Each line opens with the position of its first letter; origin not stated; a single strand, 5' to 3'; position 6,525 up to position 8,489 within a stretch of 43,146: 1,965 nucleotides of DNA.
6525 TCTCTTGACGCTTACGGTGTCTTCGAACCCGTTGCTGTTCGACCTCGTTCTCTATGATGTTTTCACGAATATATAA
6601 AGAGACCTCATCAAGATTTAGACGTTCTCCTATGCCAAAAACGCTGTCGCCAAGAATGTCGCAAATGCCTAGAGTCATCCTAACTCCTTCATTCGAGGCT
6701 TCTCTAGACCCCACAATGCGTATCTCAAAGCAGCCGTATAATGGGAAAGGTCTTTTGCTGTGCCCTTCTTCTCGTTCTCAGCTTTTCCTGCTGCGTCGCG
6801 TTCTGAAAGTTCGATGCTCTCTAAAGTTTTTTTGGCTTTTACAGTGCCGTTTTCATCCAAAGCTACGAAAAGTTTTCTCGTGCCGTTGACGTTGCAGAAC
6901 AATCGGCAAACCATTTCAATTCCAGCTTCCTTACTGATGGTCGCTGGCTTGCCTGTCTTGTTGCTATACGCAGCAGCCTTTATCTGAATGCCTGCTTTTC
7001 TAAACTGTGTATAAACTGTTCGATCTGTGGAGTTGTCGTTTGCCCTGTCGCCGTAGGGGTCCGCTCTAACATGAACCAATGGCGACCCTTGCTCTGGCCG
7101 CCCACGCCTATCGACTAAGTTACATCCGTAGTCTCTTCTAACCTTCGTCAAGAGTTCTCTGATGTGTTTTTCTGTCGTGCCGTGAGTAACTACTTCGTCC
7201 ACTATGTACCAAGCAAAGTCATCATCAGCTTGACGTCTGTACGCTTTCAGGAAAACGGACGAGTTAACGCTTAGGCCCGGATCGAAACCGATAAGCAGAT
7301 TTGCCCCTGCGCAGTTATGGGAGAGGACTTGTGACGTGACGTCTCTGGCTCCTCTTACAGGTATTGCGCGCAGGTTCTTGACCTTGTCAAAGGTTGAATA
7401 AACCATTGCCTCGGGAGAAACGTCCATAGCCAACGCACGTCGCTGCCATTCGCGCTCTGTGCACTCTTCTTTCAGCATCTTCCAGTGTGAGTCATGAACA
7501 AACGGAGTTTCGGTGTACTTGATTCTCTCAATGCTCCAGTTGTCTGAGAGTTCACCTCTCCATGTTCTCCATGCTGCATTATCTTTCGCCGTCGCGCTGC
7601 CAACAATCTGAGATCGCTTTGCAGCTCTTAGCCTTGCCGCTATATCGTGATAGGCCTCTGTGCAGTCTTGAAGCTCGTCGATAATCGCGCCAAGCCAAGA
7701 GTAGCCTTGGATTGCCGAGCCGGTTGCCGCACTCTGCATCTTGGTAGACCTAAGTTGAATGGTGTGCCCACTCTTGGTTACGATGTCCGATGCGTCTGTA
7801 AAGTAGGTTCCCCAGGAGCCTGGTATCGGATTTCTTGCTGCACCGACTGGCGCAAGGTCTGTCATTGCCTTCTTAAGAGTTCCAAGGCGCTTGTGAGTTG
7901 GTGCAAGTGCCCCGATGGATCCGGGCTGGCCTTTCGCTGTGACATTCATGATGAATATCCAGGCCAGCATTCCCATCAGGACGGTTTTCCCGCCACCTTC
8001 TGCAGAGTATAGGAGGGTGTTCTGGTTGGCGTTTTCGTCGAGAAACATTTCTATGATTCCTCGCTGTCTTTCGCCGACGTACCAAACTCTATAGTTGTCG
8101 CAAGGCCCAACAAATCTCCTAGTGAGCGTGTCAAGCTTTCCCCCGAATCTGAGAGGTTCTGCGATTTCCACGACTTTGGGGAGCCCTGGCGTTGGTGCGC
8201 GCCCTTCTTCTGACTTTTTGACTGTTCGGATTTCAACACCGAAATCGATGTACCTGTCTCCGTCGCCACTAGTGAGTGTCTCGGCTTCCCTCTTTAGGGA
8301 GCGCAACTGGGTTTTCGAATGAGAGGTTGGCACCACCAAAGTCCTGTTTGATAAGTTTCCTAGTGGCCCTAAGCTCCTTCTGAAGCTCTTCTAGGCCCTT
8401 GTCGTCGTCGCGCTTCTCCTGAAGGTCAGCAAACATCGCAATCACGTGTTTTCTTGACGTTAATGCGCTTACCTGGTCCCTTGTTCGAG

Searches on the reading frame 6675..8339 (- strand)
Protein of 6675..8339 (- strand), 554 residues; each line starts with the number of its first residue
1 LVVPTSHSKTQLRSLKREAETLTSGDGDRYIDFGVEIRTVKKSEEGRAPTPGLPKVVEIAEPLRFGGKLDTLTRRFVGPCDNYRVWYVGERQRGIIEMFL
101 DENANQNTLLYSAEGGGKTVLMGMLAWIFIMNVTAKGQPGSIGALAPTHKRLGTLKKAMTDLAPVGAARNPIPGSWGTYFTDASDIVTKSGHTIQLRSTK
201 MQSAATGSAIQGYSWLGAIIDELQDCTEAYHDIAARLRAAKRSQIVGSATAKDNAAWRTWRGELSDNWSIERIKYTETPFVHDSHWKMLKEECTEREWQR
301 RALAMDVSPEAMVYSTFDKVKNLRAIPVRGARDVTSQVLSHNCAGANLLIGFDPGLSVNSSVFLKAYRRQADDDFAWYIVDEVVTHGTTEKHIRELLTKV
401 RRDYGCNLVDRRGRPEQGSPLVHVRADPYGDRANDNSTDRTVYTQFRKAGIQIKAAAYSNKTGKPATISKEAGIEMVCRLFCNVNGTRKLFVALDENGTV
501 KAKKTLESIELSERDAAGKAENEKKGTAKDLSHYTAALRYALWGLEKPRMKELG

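Call 69: search_dna_similar(query=window:6675-8339:-, collection=phages, mode=protein, max_evalue=0.00001, max_rows=12)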
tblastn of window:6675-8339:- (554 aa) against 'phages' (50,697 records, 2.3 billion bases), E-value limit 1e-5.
No match.
